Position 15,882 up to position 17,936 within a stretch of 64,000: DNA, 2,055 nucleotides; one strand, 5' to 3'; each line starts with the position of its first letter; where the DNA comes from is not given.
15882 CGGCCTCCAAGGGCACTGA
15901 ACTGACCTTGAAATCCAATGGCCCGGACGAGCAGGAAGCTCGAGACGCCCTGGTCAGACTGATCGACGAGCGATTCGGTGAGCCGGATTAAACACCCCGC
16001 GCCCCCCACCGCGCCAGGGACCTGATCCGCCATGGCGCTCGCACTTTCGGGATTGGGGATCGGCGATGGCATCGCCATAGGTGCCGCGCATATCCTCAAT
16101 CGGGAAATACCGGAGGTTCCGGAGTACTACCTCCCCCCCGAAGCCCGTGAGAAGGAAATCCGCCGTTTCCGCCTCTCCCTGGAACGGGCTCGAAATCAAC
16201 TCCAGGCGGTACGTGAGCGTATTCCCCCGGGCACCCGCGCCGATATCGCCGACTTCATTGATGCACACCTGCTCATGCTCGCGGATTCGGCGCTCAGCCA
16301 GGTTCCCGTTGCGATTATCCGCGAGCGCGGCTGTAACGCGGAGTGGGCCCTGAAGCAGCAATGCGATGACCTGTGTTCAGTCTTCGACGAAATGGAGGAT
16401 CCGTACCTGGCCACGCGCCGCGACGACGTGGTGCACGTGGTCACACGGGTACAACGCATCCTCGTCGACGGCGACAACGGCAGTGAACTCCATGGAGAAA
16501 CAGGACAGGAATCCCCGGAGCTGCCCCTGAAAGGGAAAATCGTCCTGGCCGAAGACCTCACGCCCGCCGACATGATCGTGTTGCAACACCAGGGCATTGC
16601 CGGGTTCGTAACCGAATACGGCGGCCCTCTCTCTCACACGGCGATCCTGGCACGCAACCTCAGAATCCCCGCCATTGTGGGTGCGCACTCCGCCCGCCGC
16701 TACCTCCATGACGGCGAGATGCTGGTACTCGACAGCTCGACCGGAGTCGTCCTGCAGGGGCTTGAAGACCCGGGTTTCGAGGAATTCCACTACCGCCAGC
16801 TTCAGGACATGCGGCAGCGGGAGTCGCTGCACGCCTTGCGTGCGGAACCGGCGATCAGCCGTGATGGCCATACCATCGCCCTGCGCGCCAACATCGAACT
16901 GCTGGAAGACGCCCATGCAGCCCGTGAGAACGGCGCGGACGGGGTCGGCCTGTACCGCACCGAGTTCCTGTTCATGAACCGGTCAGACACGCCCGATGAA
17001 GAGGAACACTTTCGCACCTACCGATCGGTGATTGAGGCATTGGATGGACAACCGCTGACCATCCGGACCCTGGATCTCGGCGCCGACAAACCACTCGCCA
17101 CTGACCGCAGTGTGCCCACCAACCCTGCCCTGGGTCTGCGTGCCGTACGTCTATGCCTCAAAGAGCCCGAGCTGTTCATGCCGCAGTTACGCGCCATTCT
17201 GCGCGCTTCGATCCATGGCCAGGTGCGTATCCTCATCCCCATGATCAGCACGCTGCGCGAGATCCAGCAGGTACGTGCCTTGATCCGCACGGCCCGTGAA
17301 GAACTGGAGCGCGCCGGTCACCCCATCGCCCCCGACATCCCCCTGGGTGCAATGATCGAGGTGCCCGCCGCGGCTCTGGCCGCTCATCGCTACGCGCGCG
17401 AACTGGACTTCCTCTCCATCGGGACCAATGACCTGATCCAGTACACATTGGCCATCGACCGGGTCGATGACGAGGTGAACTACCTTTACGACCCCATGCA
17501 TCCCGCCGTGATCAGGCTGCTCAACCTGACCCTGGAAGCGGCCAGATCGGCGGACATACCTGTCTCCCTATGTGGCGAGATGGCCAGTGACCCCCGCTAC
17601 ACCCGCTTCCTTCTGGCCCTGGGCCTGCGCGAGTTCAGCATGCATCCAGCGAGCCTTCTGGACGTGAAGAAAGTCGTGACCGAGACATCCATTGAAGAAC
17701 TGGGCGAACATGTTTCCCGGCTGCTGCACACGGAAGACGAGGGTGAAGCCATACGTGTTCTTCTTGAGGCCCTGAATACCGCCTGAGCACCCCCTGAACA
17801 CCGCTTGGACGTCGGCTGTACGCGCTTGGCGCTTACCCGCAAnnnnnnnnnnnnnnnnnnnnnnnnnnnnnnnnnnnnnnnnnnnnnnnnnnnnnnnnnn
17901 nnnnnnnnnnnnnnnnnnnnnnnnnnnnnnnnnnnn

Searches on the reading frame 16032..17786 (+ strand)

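Call 34: search_protein_families(library=pfam, proteins=[window:16032-17786:+], max_evalue=0.00001)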
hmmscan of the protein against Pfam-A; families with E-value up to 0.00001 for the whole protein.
window:16032-17786:+ (584 aa): 3 families
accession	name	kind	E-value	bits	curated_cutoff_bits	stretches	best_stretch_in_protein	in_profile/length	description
PF02896.24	PEP-utilizers_C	-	4.5e-106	354.7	22.8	1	266-552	4-291/293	PEP-utilising enzyme, PEP-binding domain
PF05524.18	PEP-utilisers_N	-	1.3e-28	100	24.4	1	7-129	2-121/121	PEP-utilising enzyme, N-terminal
PF00391.29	PEP-utilizers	-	2.8e-22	78.5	23.1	1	167-238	3-72/72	PEP-utilising enzyme, mobile domain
